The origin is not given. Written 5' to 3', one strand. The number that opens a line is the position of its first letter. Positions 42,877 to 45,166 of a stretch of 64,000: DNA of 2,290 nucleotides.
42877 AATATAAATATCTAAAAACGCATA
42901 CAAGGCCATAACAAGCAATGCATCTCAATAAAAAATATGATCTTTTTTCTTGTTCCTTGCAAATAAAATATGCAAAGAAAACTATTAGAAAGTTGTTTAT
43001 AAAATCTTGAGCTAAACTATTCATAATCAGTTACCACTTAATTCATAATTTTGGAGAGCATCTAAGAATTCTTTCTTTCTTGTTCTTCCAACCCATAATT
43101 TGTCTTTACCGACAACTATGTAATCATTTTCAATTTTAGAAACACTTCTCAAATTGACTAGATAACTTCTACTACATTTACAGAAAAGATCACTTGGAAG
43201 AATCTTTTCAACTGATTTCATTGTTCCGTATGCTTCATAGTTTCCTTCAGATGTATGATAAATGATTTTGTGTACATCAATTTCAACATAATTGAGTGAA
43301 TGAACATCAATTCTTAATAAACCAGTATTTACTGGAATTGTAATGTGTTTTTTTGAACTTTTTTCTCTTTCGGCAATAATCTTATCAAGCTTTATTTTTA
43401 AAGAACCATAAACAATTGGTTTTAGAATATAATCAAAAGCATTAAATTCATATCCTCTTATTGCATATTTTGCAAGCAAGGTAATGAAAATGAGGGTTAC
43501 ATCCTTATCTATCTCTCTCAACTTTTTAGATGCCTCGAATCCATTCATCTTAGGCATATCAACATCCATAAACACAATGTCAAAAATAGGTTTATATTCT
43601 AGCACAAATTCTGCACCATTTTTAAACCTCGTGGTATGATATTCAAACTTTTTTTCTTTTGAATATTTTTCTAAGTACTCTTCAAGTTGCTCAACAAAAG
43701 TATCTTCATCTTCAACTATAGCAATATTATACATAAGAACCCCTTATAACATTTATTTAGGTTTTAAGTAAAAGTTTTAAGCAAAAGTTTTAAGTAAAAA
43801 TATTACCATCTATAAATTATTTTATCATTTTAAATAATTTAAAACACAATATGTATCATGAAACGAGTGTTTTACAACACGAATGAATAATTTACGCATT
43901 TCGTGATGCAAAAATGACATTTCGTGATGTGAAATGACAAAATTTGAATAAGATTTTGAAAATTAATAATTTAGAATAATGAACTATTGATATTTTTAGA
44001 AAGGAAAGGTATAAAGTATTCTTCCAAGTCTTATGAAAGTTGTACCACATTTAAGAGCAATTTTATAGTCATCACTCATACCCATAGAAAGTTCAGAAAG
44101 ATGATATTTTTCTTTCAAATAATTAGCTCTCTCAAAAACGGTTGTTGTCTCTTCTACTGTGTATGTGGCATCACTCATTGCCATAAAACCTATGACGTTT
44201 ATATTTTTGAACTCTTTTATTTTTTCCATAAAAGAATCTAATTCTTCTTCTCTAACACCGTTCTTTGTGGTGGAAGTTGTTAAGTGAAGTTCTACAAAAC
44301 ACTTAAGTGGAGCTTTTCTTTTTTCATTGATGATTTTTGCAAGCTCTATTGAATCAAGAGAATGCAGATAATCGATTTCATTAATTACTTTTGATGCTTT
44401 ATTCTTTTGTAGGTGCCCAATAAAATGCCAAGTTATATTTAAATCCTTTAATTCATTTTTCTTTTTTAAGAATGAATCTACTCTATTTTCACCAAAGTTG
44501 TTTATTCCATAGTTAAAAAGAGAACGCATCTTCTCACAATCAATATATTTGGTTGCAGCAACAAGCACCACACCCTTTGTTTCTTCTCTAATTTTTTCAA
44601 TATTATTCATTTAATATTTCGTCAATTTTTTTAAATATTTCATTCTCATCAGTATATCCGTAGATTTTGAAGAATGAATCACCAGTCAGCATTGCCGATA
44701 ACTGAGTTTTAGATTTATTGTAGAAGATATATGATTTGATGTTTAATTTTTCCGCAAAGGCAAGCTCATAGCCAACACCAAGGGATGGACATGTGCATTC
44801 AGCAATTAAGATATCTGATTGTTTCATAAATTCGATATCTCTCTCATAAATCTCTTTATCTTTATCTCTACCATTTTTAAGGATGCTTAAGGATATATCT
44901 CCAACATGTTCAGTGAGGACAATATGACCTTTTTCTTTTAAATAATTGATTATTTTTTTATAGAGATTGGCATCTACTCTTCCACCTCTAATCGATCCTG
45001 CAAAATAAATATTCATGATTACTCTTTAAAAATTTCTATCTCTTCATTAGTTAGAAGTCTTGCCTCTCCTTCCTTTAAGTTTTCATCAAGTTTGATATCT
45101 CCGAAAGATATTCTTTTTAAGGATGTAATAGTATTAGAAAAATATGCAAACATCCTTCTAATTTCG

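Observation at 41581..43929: Shared 21-bp-phased box motif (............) in front of both the LytTR operon and the collagen-GH3 gene: a candidate LytTR regulon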

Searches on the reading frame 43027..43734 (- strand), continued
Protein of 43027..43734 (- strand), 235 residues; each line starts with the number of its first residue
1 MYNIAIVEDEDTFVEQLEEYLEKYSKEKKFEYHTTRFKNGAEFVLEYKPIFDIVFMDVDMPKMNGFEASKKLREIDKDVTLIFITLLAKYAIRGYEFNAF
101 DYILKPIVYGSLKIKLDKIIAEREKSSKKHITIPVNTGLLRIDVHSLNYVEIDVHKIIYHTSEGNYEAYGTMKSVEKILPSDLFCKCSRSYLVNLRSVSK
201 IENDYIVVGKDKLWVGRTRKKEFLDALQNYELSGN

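Call 21: find_encoding_contigs(protein=P0009, flank=7000, max_places=2)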
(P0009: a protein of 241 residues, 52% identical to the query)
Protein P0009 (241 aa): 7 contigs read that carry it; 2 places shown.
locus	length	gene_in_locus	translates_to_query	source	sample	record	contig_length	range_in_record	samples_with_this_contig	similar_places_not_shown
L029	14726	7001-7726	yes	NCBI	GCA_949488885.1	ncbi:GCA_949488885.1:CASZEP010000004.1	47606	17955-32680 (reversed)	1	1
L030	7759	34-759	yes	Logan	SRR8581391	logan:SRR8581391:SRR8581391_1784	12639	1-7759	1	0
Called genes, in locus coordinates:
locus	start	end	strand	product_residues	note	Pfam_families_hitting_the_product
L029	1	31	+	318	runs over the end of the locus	PF01207:Dus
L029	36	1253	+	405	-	PF00999:Na_H_Exchanger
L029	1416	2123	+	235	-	PF00072:Response_reg, PF04397:LytTR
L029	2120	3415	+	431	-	PF14501:HATPase_c_5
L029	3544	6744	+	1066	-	PF01915:Glyco_hydro_3_C, PF00933:Glyco_hydro_3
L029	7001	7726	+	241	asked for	PF00072:Response_reg, PF04397:LytTR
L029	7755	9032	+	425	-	PF14501:HATPase_c_5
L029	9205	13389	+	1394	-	-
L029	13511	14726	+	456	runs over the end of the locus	PF07523:Big_3, PF09479:Flg_new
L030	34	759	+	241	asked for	PF00072:Response_reg, PF04397:LytTR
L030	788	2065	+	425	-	PF14501:HATPase_c_5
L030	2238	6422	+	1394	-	-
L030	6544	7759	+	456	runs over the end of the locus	PF07523:Big_3, PF09479:Flg_new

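Call 22: find_encoding_contigs(protein=P0012, flank=7000, max_places=2)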
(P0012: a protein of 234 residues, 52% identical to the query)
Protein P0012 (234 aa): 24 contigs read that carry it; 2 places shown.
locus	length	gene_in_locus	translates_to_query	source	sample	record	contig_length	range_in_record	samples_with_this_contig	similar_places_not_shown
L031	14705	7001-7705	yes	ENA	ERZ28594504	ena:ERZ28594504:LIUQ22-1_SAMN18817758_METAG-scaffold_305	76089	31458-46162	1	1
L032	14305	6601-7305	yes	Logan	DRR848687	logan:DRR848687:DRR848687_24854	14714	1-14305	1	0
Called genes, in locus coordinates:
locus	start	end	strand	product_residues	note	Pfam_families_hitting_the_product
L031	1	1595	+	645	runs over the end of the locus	PF01336:tRNA_anti-codon, PF00152:tRNA-synt_2, PF01409:tRNA-synt_2d (faint), PF01588:tRNA_bind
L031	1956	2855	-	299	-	-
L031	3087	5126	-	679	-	PF22842:Pel9A-like_beta_helix (weak), PF21258:Glyco_hydro_120_ins, PF13229:Beta_helix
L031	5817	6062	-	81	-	PF12844:HTH_19 (weak), PF13443:HTH_26 (weak), PF01381:HTH_3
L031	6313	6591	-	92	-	-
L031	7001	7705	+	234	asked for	PF00072:Response_reg, PF04397:LytTR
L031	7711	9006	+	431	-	PF14501:HATPase_c_5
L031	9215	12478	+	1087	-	PF01915:Glyco_hydro_3_C, PF14310:Fn3-like, PF00933:Glyco_hydro_3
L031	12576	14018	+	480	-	PF07523:Big_3, PF09479:Flg_new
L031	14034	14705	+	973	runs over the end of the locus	PF01915:Glyco_hydro_3_C, PF14310:Fn3-like (faint), PF00933:Glyco_hydro_3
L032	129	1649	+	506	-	PF27155:Y4rL_C (faint), PF22483:Mu-transpos_C_2 (weak)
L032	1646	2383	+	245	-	PF01695:IstB_IS21, PF00308:Bac_DnaA (weak)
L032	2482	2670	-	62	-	PF09339:HTH_IclR (weak), PF13412:HTH_24 (weak)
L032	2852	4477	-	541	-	PF00239:Resolvase, PF07508:Recombinase, PF13408:Zn_ribbon_recom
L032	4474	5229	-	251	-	PF07508:Recombinase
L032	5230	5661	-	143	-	-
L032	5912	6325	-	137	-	-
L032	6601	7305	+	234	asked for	PF00072:Response_reg, PF04397:LytTR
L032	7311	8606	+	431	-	PF14501:HATPase_c_5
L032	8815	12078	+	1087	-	PF01915:Glyco_hydro_3_C, PF14310:Fn3-like, PF00933:Glyco_hydro_3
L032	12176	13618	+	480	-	PF07523:Big_3, PF09479:Flg_new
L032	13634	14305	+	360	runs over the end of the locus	?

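Call 23: find_encoding_contigs(protein=P0005, flank=7000, max_places=2)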
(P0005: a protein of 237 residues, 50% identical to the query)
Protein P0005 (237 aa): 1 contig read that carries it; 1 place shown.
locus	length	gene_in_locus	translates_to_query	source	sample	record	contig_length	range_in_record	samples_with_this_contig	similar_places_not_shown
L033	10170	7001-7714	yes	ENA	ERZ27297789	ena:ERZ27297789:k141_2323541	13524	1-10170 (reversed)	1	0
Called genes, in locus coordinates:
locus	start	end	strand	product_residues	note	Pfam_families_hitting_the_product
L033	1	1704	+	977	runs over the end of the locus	PF13306:LRR_5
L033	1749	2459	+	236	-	PF00072:Response_reg, PF04397:LytTR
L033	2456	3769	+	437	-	PF14501:HATPase_c_5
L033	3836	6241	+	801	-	PF22666:Glyco_hydro_2_N2, PF00703:Glyco_hydro_2, PF02836:Glyco_hydro_2_C, PF16355:DUF4982, PF18565:Glyco_hydro2_C5 (weak)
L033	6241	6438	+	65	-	-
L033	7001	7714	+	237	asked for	PF00072:Response_reg, PF04397:LytTR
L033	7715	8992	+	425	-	PF14501:HATPase_c_5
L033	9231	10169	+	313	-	?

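Call 24: find_encoding_contigs(protein=P0020, flank=7000, max_places=2)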
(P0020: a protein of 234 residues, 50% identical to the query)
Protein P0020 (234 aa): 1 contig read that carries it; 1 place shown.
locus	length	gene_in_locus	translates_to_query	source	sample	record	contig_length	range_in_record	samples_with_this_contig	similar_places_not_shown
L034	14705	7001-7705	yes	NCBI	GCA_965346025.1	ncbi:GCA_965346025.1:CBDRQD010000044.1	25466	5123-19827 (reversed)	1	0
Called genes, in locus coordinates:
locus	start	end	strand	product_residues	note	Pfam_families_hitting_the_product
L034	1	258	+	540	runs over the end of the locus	-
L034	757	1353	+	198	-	-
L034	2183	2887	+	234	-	PF00072:Response_reg, PF04397:LytTR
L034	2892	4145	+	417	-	PF14501:HATPase_c_5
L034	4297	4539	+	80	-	PF02604:PhdYeFM_antitox (weak)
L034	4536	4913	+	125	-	PF02661:Fic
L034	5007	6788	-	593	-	PF05448:AXE1 (faint), PF02129:Peptidase_S15, PF12697:Abhydrolase_6 (weak)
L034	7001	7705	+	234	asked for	PF00072:Response_reg, PF04397:LytTR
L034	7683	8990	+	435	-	PF14501:HATPase_c_5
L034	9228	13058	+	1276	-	-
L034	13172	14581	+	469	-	PF07523:Big_3, PF09479:Flg_new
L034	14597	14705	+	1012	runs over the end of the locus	PF01915:Glyco_hydro_3_C, PF14310:Fn3-like, PF00933:Glyco_hydro_3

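Call 43: find_encoding_contigs(protein=P0006, flank=6000, max_places=1)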
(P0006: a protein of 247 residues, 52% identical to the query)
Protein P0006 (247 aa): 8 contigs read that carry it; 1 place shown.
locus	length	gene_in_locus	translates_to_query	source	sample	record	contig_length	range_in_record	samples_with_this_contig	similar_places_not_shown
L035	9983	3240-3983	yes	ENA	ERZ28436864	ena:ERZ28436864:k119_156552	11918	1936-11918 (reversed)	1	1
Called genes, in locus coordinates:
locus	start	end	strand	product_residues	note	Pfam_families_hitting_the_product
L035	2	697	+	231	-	?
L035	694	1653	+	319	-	PF01207:Dus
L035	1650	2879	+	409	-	PF00999:Na_H_Exchanger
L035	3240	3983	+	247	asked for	PF00072:Response_reg, PF04397:LytTR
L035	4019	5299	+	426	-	PF14501:HATPase_c_5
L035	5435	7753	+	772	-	PF01915:Glyco_hydro_3_C, PF14310:Fn3-like, PF00933:Glyco_hydro_3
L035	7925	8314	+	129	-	PF00636:Ribonuclease_3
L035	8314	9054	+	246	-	PF02511:Thy1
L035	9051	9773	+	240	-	PF08032:SpoU_sub_bind, PF00588:SpoU_methylase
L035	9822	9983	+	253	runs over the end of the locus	PF00121:TIM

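Call 44: find_encoding_contigs(protein=P0015, flank=6000, max_places=1)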
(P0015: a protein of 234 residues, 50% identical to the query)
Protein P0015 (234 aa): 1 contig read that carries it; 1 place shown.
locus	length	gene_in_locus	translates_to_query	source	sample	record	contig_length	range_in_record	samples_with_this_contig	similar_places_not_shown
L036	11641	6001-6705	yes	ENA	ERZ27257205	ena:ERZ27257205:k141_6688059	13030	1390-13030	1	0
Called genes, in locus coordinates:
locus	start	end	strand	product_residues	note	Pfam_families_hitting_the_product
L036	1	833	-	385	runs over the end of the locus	-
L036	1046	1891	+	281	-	-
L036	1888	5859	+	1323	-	-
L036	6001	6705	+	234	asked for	PF00072:Response_reg, PF04397:LytTR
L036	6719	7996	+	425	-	PF14501:HATPase_c_5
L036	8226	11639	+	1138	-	?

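Call 45: find_encoding_contigs(protein=P0028, flank=6000, max_places=1)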
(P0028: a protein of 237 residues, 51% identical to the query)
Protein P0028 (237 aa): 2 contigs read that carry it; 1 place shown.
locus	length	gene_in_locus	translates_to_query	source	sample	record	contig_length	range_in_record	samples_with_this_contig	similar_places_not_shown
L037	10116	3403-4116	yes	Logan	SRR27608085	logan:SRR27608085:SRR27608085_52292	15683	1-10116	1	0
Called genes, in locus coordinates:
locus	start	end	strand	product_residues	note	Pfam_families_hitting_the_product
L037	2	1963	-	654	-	?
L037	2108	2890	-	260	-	PF03079:ARD (weak), PF02311:AraC_binding, PF07883:Cupin_2 (weak), PF22200:ExsA_N (weak), PF00165:HTH_AraC (faint), PF12833:HTH_18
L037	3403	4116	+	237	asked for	PF00072:Response_reg, PF04397:LytTR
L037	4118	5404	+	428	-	PF14501:HATPase_c_5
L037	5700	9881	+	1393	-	PF01915:Glyco_hydro_3_C, PF14310:Fn3-like, PF00933:Glyco_hydro_3, PF05345:He_PIG, PF01391:Collagen (faint)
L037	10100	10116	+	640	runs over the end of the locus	PF09479:Flg_new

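Call 55: search_protein_families(library=ncbifam, proteins=[window:43027-43734:-, L021:6588-7871:+], max_evalue=0.001)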
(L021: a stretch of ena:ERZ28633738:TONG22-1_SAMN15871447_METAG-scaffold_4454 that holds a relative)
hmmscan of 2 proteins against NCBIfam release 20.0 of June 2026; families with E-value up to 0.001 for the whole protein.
window:43027-43734:- (235 aa): 65 families (the best 25 are shown)
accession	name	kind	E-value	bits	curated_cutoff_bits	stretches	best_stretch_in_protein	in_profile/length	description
NF008677.0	PRK11697.1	equivalog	6.8e-21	74.7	246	1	1-202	1-204/238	two-component system response regulator BtsR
NF010684.1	PRK14084.1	equivalog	9.9e-17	61.5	375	1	6-130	5-126/254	response regulator transcription factor LytR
NF051850.1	RespRegRprY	equivalog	1.2e-14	54.3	370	1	4-131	7-130/234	response regulator transcription factor RprY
NF008469.0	PRK11361.1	equivalog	1.7e-12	46.8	714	1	3-119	6-119/461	acetoacetate metabolism transcriptional regulator AtoC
NF053854.1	RespRegPhoBBctds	equivalog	2e-11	43.7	270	1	4-157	1-154/225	two-component system response regulator PhoB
NF045944.1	ResRegRpaBCyano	equivalog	3.7e-11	42.8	330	1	32-148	22-139/229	response regulator transcription factor RpaB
NF008296.0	PRK11083.1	equivalog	5e-10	39.2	273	1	3-131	5-129/228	two-component system response regulator CreB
TIGR01387.1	cztR_silR_copR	subfamily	6.4e-10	39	279.2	1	5-133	2-127/218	heavy metal response regulator transcription factor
NF045991.1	RespRegCtrARhodob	equivalog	2.1e-09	37.4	350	1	4-157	3-148/224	response regulator transcription factor CtrA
NF046022.1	RespRegCpdRBruc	equivalog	8.1e-09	35.5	180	1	1-97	1-92/120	cell cycle two-component system response regulator CpdR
NF007346.1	PRK09836.1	equivalog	4.2e-08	33.2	420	1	4-119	3-115/227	copper/silver response regulator transcription factor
NF040689.1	MtrAB_MtrA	equivalog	5.4e-08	32.4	300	1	6-146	3-135/219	MtrAB system response regulator MtrA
NF007005.1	PRK09468.1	equivalog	5.5e-08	32.5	331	1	4-123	6-122/237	osmolarity response regulator transcription factor OmpR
NF008378.0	PRK11173.1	equivalog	6.9e-08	32.1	334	1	3-128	5-126/238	two-component system response regulator ArcA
TIGR02154.1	PhoB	equivalog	7e-08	32.1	296.2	1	3-145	4-142/226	phosphate regulon transcriptional regulator PhoB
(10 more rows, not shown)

L021:6588-7871:+ (427 aa): 1 family
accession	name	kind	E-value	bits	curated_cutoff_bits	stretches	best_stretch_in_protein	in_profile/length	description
NF047497.1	HK_LIC_12097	equivalog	1.9e-05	23.6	500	1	277-425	220-366/367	LIC_12097 family sensor histidine kinase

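Call 62: search_dna_similar(query=window:43027-43734:-, collection=plasmids, mode=protein, max_evalue=1e-30, max_rows=15)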
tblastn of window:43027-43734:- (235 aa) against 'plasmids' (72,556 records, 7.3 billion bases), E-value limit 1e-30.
No match.

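Call 63: search_solved_structures(query=window:43027-43734:-, max_evalue=0.001)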
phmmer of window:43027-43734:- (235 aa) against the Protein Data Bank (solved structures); distinct sequences matched with E-value up to 0.001: 91 (the best 60 are shown).
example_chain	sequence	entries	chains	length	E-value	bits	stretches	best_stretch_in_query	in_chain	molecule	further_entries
6m8o_A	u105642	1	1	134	9.7e-11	45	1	50-127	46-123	DNA-binding response regulator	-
4q7e_A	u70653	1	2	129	2.8e-10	43.5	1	4-121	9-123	Response regulator of a two component regulatory system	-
3a0r_B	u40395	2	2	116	3.2e-09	40.1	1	3-120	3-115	Response regulator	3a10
3a0u_A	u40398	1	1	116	4.4e-09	39.6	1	3-120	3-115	Response regulator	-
1zy2_A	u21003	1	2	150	7.1e-09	38.9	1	3-126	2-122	transcriptional regulator NtrC1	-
1p2f_A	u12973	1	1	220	1.3e-08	38.1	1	1-126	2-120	Response Regulator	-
3nns_A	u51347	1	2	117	1.5e-08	37.8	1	1-108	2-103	DNA BINDING RESPONSE REGULATOR B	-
2qv0_A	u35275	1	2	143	1.8e-08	37.6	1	4-121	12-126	Protein mrkE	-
1tmy_A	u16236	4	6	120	3.4e-08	36.7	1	36-111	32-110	CHEY PROTEIN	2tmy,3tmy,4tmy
1u0s_Y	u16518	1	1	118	3.7e-08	36.6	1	36-111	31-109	Chemotaxis protein cheY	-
4iga_A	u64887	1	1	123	3.7e-08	36.6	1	36-111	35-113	Chemotaxis protein CheY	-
4l4u_A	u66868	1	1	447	4.4e-08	36.4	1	3-125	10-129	Transcriptional regulator (NtrC family)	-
1ny5_A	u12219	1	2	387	4.7e-08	36.3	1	3-125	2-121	transcriptional regulator (NtrC family)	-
6c40_B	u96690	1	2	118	2.1e-07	34.1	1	36-111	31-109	Chemotaxis protein CheY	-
8q52_A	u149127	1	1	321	2.2e-07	34.1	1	37-111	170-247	Leucine-specific-binding protein,Chemotaxis protein CheY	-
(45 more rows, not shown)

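Call 78: find_homologous_proteins(query=L021:6588-7868:+, max_evalue=1e-30)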
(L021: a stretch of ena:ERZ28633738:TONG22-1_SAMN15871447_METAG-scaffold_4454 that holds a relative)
Query L021:6588-7868:+ (427 aa): 858 proteins with E <= 1e-30 among 7435 candidates; the best 120 are listed.
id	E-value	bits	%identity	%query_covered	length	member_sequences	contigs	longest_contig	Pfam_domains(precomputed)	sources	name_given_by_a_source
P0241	1.5e-267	905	96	100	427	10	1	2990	PF14501.13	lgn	-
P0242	1.1e-208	712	87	87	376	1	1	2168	PF14501.13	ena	-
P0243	9.0e-190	649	69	100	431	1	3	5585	PF14501.13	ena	-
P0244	2.3e-178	612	63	100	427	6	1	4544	PF14501.13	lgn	-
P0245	3.3e-171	588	62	100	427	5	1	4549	PF14501.13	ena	-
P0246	4.9e-139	482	52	100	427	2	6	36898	PF14501.13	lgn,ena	-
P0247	1.5e-105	372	40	100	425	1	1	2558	PF14501.13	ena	-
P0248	2.3e-105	371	41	99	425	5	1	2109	PF14501.13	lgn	-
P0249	1.3e-104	369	40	99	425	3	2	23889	PF14501.13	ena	-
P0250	1.3e-104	369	40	99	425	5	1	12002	PF14501.13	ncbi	-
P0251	7.9e-104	366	41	99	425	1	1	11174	PF14501.13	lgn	-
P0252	1.7e-103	365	41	99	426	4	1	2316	PF14501.13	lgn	-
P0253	1.7e-102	362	39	99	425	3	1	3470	PF14501.13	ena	-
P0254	2.2e-102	361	40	99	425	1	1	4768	PF14501.13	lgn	-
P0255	2.3e-102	361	39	99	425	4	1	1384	PF14501.13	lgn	-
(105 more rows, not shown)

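Call 79: find_encoding_contigs(protein=P0246, flank=8000, max_places=2)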
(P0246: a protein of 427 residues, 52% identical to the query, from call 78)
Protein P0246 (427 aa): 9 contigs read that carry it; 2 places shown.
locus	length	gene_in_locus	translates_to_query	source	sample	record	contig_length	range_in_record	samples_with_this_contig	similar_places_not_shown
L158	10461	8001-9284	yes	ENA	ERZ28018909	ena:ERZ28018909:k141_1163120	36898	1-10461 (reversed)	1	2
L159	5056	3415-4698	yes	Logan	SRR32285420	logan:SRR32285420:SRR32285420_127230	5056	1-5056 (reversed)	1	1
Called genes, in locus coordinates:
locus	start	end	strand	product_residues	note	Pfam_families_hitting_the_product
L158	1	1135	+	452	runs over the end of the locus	PF01149:Fapy_DNA_glyco, PF06831:H2TH, PF01121:CoaE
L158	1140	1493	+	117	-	-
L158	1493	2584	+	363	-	PF25888:WHD_DnaB (weak), PF07261:DnaB_2 (weak)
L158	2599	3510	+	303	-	PF07319:DnaI_N (faint), PF01695:IstB_IS21, PF00308:Bac_DnaA (weak)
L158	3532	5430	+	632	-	PF07973:tRNA_SAD, PF00587:tRNA-synt_2b, PF03129:HGTP_anticodon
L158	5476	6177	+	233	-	PF00849:PseudoU_synth_2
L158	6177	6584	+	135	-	PF05014:Nuc_deoxyrib_tr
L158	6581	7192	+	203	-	PF01168:Ala_racemase_N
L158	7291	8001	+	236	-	PF00072:Response_reg, PF04397:LytTR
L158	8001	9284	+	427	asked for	PF14501:HATPase_c_5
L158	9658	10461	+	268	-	?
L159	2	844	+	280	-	?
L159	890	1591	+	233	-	PF00849:PseudoU_synth_2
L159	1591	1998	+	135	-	PF05014:Nuc_deoxyrib_tr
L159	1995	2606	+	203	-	PF01168:Ala_racemase_N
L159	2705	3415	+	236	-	PF00072:Response_reg, PF04397:LytTR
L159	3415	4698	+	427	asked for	PF14501:HATPase_c_5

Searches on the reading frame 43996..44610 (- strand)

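Call 5: search_protein_families(library=pfam, proteins=[window:43996-44610:-])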
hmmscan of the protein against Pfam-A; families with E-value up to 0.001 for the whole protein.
window:43996-44610:- (204 aa): 1 family
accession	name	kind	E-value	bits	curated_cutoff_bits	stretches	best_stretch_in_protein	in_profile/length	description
PF01168.26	Ala_racemase_N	-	8.4e-12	45.7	24.1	1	2-200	8-216/220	Alanine racemase, N-terminal domain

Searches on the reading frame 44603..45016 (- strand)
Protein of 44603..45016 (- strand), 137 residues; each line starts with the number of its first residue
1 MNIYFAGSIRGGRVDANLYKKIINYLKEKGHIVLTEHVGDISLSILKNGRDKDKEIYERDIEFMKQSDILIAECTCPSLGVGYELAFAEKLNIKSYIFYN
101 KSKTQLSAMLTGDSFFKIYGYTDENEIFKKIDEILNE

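Call 5: search_protein_families(library=pfam, proteins=[window:44603-45016:-])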
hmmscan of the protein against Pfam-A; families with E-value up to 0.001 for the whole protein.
window:44603-45016:- (137 aa): 1 family
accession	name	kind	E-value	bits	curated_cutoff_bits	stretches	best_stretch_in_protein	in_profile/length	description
PF05014.21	Nuc_deoxyrib_tr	-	1.9e-13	51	28.8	1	3-104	1-102/117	Nucleoside 2-deoxyribosyltransferase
